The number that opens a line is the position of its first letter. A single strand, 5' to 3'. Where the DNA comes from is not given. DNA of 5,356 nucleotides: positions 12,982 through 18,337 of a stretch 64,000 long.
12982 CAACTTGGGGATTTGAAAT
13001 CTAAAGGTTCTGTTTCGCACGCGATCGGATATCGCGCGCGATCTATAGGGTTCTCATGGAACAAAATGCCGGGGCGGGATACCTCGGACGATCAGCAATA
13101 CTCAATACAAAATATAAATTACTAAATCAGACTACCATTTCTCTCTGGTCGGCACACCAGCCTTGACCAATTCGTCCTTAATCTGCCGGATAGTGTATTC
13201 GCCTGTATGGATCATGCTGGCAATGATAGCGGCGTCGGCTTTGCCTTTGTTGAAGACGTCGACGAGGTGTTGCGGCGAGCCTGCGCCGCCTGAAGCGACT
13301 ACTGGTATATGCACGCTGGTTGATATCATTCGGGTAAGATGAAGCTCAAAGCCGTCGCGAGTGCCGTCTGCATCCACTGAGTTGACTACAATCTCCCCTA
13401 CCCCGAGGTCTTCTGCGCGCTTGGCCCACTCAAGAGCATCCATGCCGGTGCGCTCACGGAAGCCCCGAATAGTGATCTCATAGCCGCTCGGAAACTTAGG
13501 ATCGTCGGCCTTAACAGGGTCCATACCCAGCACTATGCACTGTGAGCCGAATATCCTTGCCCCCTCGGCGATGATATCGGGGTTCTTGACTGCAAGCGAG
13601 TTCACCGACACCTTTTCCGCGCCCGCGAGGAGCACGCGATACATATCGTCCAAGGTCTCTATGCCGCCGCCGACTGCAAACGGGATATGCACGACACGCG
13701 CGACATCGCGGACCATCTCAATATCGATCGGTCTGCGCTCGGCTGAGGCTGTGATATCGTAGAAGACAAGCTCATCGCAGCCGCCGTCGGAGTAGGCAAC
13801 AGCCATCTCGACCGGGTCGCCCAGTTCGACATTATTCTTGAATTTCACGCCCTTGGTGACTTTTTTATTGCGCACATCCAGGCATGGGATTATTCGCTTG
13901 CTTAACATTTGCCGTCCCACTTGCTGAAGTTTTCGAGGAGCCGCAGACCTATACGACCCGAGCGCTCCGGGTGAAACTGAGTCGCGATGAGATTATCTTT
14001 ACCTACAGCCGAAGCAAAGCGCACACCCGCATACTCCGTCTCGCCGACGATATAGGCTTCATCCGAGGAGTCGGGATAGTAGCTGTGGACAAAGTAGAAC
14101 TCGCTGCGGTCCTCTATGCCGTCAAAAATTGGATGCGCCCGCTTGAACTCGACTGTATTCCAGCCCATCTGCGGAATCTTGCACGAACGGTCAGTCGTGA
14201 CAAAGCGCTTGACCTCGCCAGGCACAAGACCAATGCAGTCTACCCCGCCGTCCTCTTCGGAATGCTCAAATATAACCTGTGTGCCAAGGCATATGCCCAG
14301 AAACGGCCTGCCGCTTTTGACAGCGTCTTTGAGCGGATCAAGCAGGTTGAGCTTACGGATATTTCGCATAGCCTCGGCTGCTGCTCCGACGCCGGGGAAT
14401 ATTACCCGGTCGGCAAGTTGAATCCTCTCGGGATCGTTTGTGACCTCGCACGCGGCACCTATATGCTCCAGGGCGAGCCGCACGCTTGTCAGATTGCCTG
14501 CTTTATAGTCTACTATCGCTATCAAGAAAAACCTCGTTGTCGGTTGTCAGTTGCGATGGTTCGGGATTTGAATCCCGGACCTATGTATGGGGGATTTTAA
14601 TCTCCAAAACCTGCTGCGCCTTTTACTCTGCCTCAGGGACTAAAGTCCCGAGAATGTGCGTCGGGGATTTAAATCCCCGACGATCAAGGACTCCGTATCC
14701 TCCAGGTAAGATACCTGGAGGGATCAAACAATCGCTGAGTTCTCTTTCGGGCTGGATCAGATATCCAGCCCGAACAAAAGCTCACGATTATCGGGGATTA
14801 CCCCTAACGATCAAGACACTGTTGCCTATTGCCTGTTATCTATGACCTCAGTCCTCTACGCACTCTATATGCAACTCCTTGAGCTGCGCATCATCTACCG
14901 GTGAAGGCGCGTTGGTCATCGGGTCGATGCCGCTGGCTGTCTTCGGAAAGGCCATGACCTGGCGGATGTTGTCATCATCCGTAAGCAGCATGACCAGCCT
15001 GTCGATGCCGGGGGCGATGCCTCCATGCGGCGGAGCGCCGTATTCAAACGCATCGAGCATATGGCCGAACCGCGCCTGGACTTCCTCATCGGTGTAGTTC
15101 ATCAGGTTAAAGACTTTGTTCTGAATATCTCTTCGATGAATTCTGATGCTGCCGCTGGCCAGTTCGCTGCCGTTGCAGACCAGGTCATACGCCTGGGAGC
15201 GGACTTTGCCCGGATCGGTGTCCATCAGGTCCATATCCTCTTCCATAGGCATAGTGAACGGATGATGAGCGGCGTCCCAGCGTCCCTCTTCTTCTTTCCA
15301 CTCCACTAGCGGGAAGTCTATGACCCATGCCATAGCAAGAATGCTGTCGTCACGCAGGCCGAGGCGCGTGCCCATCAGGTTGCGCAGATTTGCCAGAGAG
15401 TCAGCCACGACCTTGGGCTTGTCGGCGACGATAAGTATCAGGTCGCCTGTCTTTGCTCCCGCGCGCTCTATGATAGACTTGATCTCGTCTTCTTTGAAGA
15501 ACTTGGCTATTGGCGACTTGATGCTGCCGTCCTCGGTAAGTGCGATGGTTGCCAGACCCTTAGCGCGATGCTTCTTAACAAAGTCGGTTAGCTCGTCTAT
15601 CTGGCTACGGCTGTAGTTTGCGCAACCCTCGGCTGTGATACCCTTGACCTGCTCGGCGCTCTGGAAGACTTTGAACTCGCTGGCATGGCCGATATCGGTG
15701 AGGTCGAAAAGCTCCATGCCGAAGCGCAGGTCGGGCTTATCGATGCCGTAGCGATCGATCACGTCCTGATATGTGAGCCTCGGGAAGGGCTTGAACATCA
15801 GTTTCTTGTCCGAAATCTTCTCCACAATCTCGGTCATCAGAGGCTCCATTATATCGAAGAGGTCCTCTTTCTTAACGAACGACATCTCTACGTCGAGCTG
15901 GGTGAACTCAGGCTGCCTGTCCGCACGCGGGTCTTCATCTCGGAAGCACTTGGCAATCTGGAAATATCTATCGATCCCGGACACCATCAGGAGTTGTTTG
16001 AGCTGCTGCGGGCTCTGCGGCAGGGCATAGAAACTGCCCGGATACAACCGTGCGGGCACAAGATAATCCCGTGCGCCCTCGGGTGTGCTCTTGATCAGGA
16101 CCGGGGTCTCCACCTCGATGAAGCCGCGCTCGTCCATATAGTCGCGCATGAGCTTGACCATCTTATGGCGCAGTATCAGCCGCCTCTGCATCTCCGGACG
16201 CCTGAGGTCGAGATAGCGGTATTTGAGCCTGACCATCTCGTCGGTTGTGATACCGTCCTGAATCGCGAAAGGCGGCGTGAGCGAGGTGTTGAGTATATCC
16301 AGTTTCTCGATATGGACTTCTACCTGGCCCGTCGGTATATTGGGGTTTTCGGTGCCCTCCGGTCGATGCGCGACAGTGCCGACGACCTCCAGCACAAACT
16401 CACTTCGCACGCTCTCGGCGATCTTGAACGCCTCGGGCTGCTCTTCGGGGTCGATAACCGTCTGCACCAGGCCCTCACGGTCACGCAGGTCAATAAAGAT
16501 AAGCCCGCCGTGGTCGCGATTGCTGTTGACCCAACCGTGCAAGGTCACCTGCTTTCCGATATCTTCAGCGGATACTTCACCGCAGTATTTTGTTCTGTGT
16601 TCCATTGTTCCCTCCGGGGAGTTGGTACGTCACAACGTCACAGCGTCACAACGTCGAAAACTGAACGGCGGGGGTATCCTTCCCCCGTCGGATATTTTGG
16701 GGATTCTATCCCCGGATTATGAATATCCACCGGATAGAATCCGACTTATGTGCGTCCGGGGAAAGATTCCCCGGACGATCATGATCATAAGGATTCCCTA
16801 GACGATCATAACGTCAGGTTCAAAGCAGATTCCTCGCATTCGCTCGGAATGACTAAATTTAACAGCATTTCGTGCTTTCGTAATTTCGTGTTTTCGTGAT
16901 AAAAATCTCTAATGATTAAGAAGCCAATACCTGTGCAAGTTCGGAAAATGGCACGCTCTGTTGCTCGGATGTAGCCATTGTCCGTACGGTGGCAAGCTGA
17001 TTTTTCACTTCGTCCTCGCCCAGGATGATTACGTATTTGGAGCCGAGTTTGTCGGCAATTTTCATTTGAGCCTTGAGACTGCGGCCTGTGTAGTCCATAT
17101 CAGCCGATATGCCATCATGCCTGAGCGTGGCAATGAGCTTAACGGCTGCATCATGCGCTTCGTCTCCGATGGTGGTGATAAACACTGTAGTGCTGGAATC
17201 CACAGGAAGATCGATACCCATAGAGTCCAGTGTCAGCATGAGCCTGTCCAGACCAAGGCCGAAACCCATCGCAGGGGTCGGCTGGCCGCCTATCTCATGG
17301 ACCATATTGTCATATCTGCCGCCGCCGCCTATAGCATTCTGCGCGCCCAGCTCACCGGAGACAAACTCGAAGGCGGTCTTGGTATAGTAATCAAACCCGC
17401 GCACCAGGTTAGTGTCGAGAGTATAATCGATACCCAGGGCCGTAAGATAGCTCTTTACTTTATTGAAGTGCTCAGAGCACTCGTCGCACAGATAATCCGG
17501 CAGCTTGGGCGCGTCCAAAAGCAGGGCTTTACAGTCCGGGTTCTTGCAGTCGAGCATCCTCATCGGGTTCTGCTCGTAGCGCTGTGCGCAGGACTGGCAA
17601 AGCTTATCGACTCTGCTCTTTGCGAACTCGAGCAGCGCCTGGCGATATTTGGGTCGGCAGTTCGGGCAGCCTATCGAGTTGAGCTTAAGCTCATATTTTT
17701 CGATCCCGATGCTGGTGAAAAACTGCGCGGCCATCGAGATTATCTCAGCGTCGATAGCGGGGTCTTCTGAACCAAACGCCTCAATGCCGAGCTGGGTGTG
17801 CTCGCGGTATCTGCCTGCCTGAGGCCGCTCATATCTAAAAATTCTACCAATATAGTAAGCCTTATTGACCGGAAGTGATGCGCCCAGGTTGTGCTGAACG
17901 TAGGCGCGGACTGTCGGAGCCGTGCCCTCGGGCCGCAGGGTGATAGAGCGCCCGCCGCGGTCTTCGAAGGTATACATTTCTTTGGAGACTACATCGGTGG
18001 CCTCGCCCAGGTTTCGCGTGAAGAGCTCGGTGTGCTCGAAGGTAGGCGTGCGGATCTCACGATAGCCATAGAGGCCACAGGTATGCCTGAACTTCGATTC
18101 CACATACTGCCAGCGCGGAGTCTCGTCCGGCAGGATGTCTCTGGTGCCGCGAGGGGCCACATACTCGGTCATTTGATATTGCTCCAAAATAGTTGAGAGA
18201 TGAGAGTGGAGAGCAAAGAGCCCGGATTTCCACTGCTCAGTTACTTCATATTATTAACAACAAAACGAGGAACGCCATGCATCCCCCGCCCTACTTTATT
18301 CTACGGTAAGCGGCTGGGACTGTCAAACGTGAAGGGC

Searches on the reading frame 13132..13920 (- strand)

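Call 14: search_protein_families(library=pfam, proteins=[window:13132-13920:-], max_evalue=0.001)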
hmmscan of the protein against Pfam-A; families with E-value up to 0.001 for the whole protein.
window:13132-13920:- (262 aa): 6 families
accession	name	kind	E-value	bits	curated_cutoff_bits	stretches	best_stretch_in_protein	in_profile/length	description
PF00977.27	His_biosynth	-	7.1e-75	251.8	23.6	1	9-243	1-228/228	Histidine biosynthesis protein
PF01207.24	Dus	-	2e-07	30.9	20.4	1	18-119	122-226/311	Dihydrouridine synthase (Dus)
PF01180.27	DHO_dh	-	3.3e-07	30.2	27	0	63-114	223-277/291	Dihydroorotate dehydrogenase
PF02581.23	TMP-TENI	-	2.5e-06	27.4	27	0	60-108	131-178/180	Thiamine monophosphate synthase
PF03060.21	NMO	-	1.2e-05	25.3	28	0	163-251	146-240/331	Nitronate monooxygenase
PF05690.20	ThiG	-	0.00081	19.3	23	0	165-240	136-210/247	Thiazole biosynthesis protein ThiG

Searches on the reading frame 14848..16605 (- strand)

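Call 14: search_protein_families(library=pfam, proteins=[window:14848-16605:-], max_evalue=0.001)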
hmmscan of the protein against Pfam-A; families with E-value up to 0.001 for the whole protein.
window:14848-16605:- (585 aa): 4 families
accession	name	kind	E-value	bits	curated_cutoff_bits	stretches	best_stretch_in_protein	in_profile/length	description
PF00152.25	tRNA-synt_2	-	2.3e-122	408.3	25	1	123-556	2-307/308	tRNA synthetases class II (D, K and N)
PF02938.19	GAD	-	9.2e-23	80.7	23.4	1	315-404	6-95/95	GAD domain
PF01336.31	tRNA_anti-codon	-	4.5e-16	59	27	1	20-105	1-75/75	OB-fold nucleic acid binding domain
PF01409.25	tRNA-synt_2d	-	0.00058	19.8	19.8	0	201-273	91-162/246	tRNA synthetases class II core domain (F)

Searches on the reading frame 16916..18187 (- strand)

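Call 14: search_protein_families(library=pfam, proteins=[window:16916-18187:-], max_evalue=0.001)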
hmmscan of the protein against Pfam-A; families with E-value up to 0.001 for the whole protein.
window:16916-18187:- (423 aa): 4 families
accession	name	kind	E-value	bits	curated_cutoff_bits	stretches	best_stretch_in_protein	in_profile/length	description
PF13393.11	tRNA-synt_His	-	8.1e-50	170.2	25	1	14-316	1-308/308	Histidyl-tRNA synthetase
PF03129.25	HGTP_anticodon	-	3.1e-19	69.4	21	1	335-421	2-91/94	Anticodon binding domain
PF00587.30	tRNA-synt_2b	-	1.3e-15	58.3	29.3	1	72-302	1-148/179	tRNA synthetase class II core domain (G, H, P, S and T)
PF00152.25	tRNA-synt_2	-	7.6e-05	22.4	25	0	107-198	91-170/308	tRNA synthetases class II (D, K and N)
